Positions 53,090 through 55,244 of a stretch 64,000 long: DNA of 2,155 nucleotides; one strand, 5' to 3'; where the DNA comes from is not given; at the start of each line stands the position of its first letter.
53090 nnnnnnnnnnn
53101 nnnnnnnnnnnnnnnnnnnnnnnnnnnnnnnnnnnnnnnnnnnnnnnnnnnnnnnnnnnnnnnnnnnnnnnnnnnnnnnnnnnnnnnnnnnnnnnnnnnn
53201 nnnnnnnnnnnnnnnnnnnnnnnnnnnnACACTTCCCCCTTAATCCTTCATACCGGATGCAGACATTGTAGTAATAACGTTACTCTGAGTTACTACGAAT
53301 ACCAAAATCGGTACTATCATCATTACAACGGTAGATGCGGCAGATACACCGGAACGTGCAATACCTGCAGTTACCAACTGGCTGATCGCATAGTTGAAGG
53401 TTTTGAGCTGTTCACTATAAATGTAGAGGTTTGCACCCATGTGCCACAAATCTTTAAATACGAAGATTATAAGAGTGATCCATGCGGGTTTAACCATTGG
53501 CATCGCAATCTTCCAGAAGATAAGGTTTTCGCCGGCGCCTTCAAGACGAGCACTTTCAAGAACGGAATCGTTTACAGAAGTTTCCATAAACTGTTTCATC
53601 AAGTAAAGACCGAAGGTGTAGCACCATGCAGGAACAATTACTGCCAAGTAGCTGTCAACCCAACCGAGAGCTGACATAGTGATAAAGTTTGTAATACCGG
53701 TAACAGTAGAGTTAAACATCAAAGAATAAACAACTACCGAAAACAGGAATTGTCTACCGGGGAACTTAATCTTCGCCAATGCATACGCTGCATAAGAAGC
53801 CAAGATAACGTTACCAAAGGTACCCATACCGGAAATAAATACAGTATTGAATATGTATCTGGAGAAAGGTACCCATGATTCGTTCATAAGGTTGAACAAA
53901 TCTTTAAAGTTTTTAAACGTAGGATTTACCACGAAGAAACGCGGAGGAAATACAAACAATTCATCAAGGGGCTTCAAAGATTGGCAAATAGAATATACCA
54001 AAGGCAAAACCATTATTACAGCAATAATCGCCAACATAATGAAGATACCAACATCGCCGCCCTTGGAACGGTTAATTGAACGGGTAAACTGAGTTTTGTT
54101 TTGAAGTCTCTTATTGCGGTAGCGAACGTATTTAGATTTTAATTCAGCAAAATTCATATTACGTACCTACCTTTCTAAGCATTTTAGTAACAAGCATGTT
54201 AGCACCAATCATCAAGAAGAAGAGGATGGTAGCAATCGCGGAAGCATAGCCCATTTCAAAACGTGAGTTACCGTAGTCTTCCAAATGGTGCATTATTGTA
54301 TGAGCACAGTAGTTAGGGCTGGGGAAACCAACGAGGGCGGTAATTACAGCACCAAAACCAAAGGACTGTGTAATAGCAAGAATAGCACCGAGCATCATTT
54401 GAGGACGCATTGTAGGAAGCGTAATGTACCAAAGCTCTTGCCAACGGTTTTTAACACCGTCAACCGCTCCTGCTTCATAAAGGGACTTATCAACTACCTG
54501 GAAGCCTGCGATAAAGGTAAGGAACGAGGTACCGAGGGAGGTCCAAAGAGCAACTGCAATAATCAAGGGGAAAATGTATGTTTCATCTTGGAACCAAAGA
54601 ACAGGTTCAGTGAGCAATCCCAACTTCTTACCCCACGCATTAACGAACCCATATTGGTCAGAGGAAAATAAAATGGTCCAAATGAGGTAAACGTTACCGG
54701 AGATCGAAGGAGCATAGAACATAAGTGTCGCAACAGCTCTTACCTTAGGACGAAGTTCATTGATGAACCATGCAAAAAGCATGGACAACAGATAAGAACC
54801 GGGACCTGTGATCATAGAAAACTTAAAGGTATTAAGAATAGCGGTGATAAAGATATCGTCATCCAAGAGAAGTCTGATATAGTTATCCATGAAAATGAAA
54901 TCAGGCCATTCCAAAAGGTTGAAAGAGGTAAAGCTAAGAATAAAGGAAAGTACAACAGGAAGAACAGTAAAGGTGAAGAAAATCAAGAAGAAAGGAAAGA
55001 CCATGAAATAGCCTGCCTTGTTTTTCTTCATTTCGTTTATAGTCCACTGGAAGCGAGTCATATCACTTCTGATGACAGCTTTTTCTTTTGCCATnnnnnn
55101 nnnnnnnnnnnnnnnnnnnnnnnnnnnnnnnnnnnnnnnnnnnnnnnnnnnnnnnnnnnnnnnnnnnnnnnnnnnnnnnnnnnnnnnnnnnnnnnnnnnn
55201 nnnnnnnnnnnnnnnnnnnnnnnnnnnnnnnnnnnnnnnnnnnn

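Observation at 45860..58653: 12.7-kb seven-gene operon: ABC-importer parts (four permeases, no ATPase) interleaved with three giant exported proteins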

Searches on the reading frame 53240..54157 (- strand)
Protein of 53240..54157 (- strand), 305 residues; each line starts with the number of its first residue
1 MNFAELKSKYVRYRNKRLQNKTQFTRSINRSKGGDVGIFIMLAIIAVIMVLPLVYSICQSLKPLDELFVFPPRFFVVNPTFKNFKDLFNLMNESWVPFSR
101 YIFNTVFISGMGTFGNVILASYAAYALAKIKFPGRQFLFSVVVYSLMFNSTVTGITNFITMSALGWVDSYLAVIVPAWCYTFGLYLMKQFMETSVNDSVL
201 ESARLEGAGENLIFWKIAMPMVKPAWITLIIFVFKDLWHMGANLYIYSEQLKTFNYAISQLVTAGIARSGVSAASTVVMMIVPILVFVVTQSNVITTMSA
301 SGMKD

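Call 3: search_protein_families(library=pfam, proteins=[window:53240-54157:-], max_evalue=0.01)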
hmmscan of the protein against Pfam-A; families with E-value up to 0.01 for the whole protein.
window:53240-54157:- (305 aa): 1 family
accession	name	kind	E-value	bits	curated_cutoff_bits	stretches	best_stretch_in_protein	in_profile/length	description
PF00528.27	BPD_transp_1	-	4.8e-07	30.1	26.4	1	117-289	2-173/184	Binding-protein-dependent transport system inner membrane component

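Call 4: search_protein_families(library=ncbifam, proteins=[window:53240-54157:-], max_evalue=0.01)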
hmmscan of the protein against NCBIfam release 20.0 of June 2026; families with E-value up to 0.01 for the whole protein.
window:53240-54157:- (305 aa): 11 families
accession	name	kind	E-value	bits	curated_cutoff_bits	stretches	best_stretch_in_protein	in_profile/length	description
NF008210.0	PRK10973.1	equivalog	5.7e-17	62.3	297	1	31-297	5-275/281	sn-glycerol-3-phosphate ABC transporter permease UgpE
NF040932.1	ABC_arch_GlcU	equivalog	2.7e-13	50.2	340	1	39-300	6-266/272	glucose ABC transporter permease GlcU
NF008231.0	PRK10998.1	equivalog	2.9e-08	33.6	261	1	94-305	77-296/296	maltose ABC transporter permease MalG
TIGR02141.1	modB_ABC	equivalog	4.9e-08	32.9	182.6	1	107-287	5-202/208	molybdate ABC transporter permease subunit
TIGR02139.1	permease_CysT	equivalog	6.2e-07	29.3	246.1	1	57-297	9-260/265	sulfate ABC transporter permease subunit CysT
TIGR01581.1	Mo_ABC_porter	hypoth_equivalog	2.2e-06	27.3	210.3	1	108-287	29-223/225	ABC transporter permease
NF007047.0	PRK09500.1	equivalog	4.1e-06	26.6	326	1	104-291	62-249/257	spermidine/putrescine ABC transporter permease PotC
NF006939.0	PRK09421.1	equivalog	3.7e-05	23.2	262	1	108-294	18-219/230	molybdate ABC transporter permease subunit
TIGR00969.1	3a0106s02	subfamily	0.00013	21.5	240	0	103-291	64-265/272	sulfate ABC transporter permease subunit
NF040839.1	tungstate_WtpB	equivalog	0.00023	20.9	340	1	68-290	16-244/251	tungstate ABC transporter permease WtpB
NF008208.0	PRK10971.1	equivalog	0.0003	20.3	415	1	106-290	64-261/277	sulfate/thiosulfate ABC transporter permease CysT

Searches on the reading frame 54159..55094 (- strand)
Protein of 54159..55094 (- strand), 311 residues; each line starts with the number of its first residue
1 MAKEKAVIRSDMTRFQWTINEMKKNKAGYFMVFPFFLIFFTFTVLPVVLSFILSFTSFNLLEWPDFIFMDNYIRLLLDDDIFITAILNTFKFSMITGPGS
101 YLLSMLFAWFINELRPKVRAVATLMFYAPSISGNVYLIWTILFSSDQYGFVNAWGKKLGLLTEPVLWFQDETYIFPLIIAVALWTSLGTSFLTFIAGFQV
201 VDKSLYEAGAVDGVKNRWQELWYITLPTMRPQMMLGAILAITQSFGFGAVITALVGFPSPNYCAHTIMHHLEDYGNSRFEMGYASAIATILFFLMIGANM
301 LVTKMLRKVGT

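Call 3: search_protein_families(library=pfam, proteins=[window:54159-55094:-], max_evalue=0.01)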
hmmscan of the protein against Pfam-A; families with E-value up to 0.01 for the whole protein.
window:54159-55094:- (311 aa): 1 family
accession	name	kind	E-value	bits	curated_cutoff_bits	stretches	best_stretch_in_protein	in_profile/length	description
PF00528.27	BPD_transp_1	-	8.9e-08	32.5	26.4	1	115-298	17-171/184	Binding-protein-dependent transport system inner membrane component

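Call 4: search_protein_families(library=ncbifam, proteins=[window:54159-55094:-], max_evalue=0.01)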
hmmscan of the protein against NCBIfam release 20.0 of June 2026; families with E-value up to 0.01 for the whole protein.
window:54159-55094:- (311 aa): 11 families
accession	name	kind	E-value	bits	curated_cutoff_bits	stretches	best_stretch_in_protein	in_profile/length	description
NF007852.0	PRK10561.1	equivalog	5.1e-13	49.5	335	1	26-301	12-283/295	sn-glycerol-3-phosphate ABC transporter permease UgpA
NF007044.0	PRK09497.1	equivalog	1.3e-11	44.5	348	1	36-308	18-280/285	spermidine/putrescine ABC transporter permease PotB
NF040931.1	ABC_arch_GlcT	equivalog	7.1e-11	42.3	360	1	37-293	6-258/278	glucose ABC transporter permease GlcT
NF007963.0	PRK10683.1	equivalog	1.1e-06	28.3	489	1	36-305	37-308/317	putrescine ABC transporter permease PotH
NF006939.0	PRK09421.1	equivalog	3.6e-05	23.3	262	1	85-276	11-194/230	molybdate ABC transporter permease subunit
TIGR01581.1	Mo_ABC_porter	hypoth_equivalog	3.9e-05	23.2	210.3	1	179-252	107-180/225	ABC transporter permease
NF008232.0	PRK10999.1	equivalog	4e-05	22.5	392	1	69-302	267-510/520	maltose ABC transporter permease MalF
TIGR02139.1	permease_CysT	equivalog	5e-05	23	246.1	1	38-303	7-260/265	sulfate ABC transporter permease subunit CysT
TIGR00969.1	3a0106s02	subfamily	9.9e-05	21.9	240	1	69-294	47-258/272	sulfate ABC transporter permease subunit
TIGR02141.1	modB_ABC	equivalog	0.00021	21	182.6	1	90-259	4-164/208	molybdate ABC transporter permease subunit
TIGR02140.1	permease_CysW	equivalog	0.0016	18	329.1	1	69-296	33-246/261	sulfate ABC transporter permease subunit CysW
